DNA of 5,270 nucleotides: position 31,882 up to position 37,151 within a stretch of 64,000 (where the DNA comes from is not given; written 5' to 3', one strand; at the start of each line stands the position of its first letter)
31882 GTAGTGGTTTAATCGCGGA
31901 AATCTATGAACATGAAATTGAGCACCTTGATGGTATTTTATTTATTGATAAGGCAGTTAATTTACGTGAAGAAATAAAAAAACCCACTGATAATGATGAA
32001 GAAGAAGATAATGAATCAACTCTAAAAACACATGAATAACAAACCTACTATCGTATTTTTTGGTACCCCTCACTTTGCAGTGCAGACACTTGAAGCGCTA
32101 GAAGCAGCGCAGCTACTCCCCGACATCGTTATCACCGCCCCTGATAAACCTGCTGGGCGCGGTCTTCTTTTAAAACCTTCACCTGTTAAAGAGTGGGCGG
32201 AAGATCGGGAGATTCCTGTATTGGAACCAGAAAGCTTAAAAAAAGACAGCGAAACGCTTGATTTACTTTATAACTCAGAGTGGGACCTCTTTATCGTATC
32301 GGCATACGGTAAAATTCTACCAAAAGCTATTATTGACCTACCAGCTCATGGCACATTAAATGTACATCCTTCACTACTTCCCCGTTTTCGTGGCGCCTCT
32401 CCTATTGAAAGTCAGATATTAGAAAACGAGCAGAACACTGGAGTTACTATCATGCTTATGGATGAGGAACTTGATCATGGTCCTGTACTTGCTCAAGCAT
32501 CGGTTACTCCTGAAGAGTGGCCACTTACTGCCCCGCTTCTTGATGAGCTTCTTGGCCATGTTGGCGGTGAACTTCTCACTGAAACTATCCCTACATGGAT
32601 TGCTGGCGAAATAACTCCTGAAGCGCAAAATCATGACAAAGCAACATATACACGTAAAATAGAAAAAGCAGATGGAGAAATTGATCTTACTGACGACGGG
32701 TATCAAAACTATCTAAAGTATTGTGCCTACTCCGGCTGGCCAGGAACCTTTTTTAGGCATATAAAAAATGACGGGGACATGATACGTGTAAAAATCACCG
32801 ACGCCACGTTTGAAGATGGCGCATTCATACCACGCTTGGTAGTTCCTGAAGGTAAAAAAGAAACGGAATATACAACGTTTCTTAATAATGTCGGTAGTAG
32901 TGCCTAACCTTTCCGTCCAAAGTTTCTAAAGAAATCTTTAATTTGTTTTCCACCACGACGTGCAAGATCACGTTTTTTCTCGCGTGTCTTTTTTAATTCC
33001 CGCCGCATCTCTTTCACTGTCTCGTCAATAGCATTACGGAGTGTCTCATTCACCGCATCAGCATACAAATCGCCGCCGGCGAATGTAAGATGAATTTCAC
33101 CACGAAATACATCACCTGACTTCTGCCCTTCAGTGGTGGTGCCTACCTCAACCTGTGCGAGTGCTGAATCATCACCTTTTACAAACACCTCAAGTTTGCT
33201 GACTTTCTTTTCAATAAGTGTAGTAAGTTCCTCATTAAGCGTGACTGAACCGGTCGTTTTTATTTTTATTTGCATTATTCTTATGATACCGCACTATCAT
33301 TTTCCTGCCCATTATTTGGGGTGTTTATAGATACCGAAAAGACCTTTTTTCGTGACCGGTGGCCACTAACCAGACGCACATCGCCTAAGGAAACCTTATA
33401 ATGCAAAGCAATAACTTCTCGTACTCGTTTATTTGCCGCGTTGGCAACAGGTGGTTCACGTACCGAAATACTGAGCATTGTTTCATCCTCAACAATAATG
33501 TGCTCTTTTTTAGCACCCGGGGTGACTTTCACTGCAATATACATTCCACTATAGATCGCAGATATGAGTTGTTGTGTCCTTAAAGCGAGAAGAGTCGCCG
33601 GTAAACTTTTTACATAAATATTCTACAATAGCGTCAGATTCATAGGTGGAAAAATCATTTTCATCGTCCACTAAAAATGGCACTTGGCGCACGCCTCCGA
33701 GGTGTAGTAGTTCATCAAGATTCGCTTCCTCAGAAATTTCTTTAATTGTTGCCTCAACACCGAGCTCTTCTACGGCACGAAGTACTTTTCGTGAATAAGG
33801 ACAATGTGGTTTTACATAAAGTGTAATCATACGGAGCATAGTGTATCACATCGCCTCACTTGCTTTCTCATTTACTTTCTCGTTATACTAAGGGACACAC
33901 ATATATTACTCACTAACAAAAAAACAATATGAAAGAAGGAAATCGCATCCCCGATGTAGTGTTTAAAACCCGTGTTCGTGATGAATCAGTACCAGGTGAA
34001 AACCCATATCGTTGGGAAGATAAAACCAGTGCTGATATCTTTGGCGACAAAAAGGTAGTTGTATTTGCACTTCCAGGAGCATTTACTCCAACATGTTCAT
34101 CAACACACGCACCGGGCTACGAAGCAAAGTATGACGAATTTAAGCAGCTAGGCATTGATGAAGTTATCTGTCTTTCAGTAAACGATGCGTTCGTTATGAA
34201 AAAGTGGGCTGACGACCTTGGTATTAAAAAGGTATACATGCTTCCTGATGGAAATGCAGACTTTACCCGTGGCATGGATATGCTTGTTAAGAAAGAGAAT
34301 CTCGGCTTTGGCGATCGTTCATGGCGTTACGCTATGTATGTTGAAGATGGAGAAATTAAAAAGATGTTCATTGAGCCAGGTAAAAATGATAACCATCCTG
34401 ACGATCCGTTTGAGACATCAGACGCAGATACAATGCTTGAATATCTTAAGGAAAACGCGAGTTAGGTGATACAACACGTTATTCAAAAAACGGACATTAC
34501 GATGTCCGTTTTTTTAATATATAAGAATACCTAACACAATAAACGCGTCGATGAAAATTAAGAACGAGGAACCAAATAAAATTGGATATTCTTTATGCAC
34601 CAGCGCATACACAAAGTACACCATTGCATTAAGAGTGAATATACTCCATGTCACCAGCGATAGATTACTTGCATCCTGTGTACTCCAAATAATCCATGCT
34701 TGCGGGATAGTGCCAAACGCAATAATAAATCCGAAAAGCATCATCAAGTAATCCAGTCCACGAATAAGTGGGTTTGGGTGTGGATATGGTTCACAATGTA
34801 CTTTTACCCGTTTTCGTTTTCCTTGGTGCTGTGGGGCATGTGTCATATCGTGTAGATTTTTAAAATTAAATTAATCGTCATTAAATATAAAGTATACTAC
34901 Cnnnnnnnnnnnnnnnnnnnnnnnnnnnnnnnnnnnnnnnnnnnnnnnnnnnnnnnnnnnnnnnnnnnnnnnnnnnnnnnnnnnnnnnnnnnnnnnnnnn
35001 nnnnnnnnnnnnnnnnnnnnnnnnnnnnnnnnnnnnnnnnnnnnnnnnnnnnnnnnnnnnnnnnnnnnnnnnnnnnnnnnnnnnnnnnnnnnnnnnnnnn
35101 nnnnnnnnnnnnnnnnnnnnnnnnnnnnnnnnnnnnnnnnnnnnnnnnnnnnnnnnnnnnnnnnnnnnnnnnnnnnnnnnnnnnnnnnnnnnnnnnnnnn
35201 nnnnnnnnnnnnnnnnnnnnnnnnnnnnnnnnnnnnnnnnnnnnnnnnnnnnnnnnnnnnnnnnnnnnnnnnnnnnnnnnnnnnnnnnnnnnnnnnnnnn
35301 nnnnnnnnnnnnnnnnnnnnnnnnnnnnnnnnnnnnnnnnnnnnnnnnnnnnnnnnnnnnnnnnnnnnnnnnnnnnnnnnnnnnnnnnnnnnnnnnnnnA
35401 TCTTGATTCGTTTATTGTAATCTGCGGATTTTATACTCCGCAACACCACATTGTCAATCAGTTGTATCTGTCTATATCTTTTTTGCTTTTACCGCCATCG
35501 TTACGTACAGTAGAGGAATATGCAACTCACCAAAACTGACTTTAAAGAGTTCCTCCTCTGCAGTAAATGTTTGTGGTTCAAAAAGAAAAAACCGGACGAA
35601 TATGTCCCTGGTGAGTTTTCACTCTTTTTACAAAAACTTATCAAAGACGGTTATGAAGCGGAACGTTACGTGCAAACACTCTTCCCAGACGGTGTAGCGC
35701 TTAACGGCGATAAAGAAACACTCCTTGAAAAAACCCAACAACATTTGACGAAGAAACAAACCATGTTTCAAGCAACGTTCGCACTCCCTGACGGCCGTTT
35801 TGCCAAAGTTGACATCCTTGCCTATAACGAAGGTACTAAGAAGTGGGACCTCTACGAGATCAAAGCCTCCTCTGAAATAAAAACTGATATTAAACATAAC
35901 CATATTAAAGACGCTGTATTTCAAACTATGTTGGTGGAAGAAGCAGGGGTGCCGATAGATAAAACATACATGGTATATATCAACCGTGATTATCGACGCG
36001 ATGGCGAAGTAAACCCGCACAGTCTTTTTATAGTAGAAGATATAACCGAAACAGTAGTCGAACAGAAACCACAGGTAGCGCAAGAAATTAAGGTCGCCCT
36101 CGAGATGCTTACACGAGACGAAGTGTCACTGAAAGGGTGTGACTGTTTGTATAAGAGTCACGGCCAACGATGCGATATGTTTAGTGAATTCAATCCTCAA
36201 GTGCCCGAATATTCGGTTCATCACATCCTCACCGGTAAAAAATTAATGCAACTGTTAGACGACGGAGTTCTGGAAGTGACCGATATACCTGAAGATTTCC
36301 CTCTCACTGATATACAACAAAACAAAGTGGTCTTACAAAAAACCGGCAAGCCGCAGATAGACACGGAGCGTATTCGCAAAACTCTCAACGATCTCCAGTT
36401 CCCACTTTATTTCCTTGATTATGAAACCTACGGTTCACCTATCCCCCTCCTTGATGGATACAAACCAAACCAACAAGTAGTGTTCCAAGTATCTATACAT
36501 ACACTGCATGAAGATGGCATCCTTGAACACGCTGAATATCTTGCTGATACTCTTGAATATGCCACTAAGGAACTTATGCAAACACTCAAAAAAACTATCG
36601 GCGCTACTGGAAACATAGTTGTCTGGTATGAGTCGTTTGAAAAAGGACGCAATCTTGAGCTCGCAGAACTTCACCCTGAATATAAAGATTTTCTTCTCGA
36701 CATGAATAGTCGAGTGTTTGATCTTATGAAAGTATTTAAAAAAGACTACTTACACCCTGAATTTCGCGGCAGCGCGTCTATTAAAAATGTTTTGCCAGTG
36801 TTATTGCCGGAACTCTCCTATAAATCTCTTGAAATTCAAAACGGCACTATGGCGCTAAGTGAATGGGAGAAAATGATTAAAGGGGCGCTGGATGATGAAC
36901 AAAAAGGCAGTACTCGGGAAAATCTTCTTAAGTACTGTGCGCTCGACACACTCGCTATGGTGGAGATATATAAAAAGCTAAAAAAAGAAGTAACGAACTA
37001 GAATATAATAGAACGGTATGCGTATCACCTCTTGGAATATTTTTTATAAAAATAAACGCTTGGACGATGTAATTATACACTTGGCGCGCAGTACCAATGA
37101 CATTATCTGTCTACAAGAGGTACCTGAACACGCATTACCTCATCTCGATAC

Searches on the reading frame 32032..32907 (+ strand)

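Call 41: search_protein_families(library=pfam, proteins=[window:32032-32907:+], max_evalue=0.00001)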
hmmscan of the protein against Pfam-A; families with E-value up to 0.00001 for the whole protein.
window:32032-32907:+ (291 aa): 1 family
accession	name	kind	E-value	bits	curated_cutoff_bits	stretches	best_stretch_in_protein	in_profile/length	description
PF00551.24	Formyl_trans_N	-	8.4e-35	120.6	26.1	1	7-158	3-154/181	Formyl transferase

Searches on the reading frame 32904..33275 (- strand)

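Call 41: search_protein_families(library=pfam, proteins=[window:32904-33275:-], max_evalue=0.00001)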
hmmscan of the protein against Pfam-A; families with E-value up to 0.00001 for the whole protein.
window:32904-33275:- (123 aa): 1 family
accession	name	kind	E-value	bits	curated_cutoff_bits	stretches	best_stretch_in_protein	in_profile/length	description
PF02482.25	Ribosomal_S30AE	-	4.2e-11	43.9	23.7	1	10-102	7-88/88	Sigma 54 modulation protein / S30EA ribosomal protein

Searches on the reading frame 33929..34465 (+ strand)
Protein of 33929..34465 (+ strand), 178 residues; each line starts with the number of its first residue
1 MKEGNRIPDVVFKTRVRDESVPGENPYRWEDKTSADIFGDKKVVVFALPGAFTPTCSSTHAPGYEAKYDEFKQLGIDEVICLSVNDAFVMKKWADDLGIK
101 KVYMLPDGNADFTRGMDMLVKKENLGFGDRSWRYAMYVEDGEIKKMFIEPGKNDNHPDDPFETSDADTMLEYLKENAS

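Call 41: search_protein_families(library=pfam, proteins=[window:33929-34465:+], max_evalue=0.00001)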
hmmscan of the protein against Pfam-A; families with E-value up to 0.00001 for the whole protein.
window:33929-34465:+ (178 aa): 2 families
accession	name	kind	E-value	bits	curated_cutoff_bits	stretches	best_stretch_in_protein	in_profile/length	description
PF08534.16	Redoxin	-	4.3e-27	95.1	26.6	1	4-162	3-140/148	Redoxin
PF00578.27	AhpC-TSA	-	3.8e-11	43.5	26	1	30-122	16-104/124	AhpC/TSA family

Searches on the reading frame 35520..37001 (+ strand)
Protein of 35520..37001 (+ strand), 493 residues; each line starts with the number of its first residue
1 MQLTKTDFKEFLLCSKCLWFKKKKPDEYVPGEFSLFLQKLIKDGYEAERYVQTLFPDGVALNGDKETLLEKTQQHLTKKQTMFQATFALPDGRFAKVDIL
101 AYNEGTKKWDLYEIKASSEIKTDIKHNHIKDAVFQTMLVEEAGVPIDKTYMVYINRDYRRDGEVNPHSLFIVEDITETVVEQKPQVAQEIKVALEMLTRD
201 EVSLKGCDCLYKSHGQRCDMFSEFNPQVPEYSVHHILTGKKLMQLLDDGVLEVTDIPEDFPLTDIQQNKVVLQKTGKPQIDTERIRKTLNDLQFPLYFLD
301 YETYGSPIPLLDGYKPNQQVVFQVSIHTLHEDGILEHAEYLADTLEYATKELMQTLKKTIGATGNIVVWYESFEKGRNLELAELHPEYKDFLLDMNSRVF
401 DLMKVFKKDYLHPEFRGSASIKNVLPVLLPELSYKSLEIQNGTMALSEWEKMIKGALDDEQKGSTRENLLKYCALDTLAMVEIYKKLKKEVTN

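Call 42: search_protein_families(library=pfam, proteins=[window:35520-37001:+], max_evalue=0.00001)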
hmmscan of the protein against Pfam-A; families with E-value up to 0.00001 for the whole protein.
window:35520-37001:+ (493 aa): 1 family
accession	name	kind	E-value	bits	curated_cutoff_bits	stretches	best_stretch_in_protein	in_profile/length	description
PF11074.14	DUF2779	-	5.3e-37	127.3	23.3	1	297-420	1-126/126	Domain of unknown function(DUF2779)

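Call 77: search_protein_families(library=ncbifam, proteins=[window:35520-37001:+], max_evalue=0.001)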
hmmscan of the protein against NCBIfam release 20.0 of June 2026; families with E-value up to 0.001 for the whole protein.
window:35520-37001:+ (493 aa): 2 families
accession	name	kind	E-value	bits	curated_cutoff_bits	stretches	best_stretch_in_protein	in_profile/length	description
NF045869.1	UU173_fam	subfamily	2.6e-27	96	225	1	273-488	390-645/650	UU173 family protein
TIGR00372.1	cas4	equivalog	0.00028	20.7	65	0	6-161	4-132/180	CRISPR-associated protein Cas4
